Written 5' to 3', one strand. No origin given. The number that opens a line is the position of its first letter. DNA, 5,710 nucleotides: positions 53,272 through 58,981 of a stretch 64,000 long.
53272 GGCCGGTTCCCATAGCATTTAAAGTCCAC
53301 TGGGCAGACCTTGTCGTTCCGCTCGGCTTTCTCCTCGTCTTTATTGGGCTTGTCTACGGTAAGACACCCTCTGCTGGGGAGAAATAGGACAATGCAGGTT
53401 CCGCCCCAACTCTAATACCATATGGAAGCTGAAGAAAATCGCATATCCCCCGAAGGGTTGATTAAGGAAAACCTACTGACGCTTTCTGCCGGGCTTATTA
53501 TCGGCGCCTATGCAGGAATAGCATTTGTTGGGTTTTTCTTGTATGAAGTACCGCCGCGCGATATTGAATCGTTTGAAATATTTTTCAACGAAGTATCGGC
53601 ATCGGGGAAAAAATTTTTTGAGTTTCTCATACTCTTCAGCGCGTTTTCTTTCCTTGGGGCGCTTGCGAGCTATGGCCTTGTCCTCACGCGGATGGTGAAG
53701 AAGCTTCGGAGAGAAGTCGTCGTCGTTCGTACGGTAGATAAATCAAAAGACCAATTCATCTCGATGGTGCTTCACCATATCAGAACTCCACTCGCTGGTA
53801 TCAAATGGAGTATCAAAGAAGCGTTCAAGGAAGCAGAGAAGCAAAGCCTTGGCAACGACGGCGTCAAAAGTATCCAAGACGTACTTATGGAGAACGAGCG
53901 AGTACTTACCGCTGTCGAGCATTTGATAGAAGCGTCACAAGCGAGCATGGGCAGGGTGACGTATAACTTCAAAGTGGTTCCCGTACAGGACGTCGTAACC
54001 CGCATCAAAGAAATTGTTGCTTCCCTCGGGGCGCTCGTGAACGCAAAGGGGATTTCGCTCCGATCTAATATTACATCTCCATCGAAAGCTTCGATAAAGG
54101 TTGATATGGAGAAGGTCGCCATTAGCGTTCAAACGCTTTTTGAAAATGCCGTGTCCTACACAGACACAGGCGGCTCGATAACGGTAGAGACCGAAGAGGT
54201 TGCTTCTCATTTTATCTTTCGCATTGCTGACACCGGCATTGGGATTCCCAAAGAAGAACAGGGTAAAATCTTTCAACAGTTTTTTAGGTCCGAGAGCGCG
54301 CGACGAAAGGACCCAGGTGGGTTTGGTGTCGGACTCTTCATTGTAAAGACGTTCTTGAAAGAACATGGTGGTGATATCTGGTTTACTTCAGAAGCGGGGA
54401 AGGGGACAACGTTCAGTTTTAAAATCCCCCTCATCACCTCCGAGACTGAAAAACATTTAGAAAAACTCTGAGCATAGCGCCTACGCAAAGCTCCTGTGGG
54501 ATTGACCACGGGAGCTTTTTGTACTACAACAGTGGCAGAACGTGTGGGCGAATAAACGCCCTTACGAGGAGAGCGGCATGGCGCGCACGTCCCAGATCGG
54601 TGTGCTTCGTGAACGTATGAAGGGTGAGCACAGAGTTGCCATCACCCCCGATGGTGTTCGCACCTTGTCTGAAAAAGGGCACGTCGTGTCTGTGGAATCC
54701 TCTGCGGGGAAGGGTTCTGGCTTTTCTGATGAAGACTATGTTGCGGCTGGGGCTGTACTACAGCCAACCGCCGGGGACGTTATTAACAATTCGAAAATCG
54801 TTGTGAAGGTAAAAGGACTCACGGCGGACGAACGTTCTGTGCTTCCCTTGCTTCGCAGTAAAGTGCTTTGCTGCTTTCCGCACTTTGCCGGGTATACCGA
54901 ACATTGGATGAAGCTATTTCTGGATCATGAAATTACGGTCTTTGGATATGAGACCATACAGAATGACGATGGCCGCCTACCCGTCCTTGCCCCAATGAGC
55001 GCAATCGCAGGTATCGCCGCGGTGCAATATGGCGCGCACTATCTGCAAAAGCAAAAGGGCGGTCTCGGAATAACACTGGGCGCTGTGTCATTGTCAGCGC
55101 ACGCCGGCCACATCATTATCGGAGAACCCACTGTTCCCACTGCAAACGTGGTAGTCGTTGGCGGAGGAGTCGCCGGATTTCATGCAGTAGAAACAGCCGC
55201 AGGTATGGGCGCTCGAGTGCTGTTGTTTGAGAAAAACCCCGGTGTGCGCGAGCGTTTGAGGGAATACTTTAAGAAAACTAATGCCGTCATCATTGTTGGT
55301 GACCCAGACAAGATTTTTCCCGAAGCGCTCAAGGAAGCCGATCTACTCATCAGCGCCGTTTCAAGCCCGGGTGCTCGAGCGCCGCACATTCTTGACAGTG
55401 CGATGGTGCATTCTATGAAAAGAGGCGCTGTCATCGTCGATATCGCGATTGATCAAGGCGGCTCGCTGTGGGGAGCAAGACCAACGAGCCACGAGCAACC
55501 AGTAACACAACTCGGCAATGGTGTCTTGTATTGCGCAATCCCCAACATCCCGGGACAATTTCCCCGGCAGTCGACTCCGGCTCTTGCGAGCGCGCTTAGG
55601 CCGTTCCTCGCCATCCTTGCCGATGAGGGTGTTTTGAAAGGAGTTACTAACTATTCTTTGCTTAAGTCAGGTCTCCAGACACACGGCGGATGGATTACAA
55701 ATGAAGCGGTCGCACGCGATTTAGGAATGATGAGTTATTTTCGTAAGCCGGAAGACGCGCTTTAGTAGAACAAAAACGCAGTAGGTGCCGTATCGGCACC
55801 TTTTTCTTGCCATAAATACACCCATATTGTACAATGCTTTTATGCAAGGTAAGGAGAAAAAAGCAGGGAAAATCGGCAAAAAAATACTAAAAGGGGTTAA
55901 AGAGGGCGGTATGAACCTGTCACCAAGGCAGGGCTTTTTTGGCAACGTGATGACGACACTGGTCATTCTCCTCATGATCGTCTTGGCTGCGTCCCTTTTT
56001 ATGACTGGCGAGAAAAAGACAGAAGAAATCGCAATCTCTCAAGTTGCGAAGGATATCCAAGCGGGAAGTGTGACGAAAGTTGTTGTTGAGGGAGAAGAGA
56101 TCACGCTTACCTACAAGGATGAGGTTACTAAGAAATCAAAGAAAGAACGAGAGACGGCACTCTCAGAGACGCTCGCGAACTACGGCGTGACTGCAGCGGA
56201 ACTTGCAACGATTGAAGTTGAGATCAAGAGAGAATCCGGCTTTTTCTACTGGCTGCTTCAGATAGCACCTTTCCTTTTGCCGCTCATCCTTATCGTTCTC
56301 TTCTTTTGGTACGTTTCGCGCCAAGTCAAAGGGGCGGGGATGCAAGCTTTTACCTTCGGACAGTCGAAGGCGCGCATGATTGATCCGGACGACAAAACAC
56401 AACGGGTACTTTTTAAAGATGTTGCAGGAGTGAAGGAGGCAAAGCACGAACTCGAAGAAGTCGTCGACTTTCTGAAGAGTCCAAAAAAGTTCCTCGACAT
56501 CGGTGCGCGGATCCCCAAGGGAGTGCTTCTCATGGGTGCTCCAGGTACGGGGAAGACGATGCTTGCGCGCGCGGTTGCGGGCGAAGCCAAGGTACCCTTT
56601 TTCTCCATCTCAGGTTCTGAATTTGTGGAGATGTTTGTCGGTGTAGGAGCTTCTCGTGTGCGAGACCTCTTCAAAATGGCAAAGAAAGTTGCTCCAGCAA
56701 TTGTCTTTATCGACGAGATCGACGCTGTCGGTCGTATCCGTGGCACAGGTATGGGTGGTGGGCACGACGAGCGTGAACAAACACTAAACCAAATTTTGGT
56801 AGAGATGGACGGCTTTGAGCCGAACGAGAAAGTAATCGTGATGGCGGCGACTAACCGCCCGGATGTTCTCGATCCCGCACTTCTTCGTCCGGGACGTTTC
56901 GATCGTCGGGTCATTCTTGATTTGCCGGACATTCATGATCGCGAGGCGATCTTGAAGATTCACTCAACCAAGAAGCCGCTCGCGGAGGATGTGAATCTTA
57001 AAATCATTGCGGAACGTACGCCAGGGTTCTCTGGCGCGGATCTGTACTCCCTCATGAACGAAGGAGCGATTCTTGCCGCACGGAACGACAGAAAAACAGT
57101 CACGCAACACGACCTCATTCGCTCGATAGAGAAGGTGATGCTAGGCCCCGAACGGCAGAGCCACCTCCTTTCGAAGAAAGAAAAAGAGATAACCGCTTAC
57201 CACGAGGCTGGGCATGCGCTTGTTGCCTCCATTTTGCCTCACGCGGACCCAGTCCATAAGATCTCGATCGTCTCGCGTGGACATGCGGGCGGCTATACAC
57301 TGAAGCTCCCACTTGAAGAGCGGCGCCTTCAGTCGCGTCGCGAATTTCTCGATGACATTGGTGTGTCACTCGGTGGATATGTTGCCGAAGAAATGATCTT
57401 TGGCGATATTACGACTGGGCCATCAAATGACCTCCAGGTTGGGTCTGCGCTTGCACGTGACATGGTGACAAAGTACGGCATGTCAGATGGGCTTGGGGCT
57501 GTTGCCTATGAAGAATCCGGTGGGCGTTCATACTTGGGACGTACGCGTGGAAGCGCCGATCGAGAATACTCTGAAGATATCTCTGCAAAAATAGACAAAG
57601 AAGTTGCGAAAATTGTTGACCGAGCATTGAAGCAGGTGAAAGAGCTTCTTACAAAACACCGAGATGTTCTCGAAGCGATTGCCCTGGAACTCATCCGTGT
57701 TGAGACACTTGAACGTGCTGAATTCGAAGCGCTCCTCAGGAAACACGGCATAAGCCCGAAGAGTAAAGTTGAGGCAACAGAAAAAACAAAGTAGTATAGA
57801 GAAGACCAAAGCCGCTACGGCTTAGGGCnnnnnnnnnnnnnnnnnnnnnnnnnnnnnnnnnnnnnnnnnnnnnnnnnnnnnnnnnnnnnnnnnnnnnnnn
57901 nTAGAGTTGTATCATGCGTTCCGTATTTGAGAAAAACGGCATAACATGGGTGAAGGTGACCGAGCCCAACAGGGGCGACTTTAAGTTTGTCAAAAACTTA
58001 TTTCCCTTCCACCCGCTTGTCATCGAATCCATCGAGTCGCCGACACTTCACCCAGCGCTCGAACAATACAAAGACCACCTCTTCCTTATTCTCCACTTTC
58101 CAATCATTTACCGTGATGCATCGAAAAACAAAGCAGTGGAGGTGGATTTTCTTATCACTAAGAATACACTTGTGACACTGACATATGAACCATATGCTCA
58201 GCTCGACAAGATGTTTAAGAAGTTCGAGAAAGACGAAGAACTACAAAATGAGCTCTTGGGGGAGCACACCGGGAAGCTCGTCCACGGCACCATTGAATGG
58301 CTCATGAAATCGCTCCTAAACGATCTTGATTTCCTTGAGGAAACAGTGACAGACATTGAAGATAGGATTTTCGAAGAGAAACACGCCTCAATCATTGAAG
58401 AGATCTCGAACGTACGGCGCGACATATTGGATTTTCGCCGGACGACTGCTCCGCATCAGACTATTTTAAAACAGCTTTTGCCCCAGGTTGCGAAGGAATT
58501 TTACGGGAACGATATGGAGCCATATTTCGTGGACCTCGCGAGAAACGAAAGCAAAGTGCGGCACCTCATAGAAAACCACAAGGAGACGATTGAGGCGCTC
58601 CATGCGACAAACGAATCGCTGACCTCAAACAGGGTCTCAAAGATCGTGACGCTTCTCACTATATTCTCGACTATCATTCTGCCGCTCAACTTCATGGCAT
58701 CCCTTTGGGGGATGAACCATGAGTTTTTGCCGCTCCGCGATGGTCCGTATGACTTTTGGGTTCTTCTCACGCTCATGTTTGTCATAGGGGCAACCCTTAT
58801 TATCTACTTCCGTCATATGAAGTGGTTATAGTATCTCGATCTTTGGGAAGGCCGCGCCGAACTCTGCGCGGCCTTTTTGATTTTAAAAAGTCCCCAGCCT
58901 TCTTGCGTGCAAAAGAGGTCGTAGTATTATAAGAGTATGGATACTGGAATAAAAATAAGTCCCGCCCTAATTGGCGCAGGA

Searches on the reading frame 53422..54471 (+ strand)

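Call 68: search_protein_families(library=pfam, proteins=[window:53422-54471:+], max_evalue=0.001)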
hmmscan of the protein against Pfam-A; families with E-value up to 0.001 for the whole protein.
window:53422-54471:+ (349 aa): 2 families
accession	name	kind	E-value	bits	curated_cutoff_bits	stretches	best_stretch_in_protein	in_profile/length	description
PF02518.31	HATPase_c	-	4.2e-26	92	26.4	1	236-337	10-109/111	Histidine kinase-, DNA gyrase B-, and HSP90-like ATPase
PF00512.31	HisKA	-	2.2e-05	24.8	26.9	1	109-173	2-62/66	His Kinase A (phospho-acceptor) domain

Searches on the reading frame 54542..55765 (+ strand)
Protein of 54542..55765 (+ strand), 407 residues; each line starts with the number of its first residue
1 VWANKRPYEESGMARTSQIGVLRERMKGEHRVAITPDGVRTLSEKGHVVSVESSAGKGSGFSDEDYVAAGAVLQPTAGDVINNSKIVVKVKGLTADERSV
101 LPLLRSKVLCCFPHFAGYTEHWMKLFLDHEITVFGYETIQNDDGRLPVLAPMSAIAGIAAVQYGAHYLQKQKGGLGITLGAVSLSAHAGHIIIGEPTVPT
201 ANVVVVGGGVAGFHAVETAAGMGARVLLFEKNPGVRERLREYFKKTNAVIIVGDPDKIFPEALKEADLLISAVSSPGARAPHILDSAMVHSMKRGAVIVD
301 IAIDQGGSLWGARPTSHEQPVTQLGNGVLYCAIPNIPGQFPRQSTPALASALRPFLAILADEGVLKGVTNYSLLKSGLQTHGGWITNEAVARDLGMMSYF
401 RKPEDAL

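Call 68: search_protein_families(library=pfam, proteins=[window:54542-55765:+], max_evalue=0.001)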
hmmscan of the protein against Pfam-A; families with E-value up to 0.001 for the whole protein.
window:54542-55765:+ (407 aa): 9 families
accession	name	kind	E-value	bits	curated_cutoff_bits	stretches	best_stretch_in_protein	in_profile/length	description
PF01262.27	AlaDh_PNT_C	-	1.7e-54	185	23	1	160-387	1-213/214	Alanine dehydrogenase/PNT, C-terminal domain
PF05222.21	AlaDh_PNT_N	-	1.6e-36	126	30.4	1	20-156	1-136/136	Alanine dehydrogenase/PNT, N-terminal domain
PF12831.13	FAD_oxidored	-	6.9e-05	22.7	27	1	203-233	2-32/416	FAD dependent oxidoreductase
PF03486.20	HI0933_like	-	0.00014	21.8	50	1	202-238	2-38/244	HI0933-like protein Rossmann domain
PF07992.20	Pyr_redox_2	-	0.00016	21.6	26.1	1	202-232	2-32/291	Pyridine nucleotide-disulphide oxidoreductase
PF01134.28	GIDA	-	0.00026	20.6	22.1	1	202-232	1-31/391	Glucose inhibited division protein A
PF13450.12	NAD_binding_8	-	0.00032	21.4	21.9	0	205-235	1-31/68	NAD(P)-binding Rossmann-like domain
PF02826.25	2-Hacid_dh_C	-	0.00038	20.3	25.1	1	200-302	36-127/178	D-isomer specific 2-hydroxyacid dehydrogenase, NAD binding domain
PF01488.26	Shikimate_DH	-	0.00082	19.9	24.3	0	199-303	11-113/138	Shikimate / quinate 5-dehydrogenase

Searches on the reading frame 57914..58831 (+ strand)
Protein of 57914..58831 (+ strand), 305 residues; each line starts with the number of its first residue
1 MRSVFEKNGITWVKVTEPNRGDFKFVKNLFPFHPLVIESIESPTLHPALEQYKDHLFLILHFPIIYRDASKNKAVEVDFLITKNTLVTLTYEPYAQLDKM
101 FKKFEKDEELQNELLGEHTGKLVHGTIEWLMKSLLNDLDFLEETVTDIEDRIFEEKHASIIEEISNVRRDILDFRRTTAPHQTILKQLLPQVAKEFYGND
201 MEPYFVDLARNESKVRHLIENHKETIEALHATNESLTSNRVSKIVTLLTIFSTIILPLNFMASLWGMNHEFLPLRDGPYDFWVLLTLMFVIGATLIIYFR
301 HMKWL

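Call 68: search_protein_families(library=pfam, proteins=[window:57914-58831:+], max_evalue=0.001)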
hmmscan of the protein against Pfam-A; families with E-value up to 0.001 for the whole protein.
window:57914-58831:+ (305 aa): 1 family
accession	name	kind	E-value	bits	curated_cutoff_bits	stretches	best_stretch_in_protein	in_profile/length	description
PF01544.23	CorA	-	2.6e-51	175.1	27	1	8-300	2-291/292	CorA-like Mg2+ transporter protein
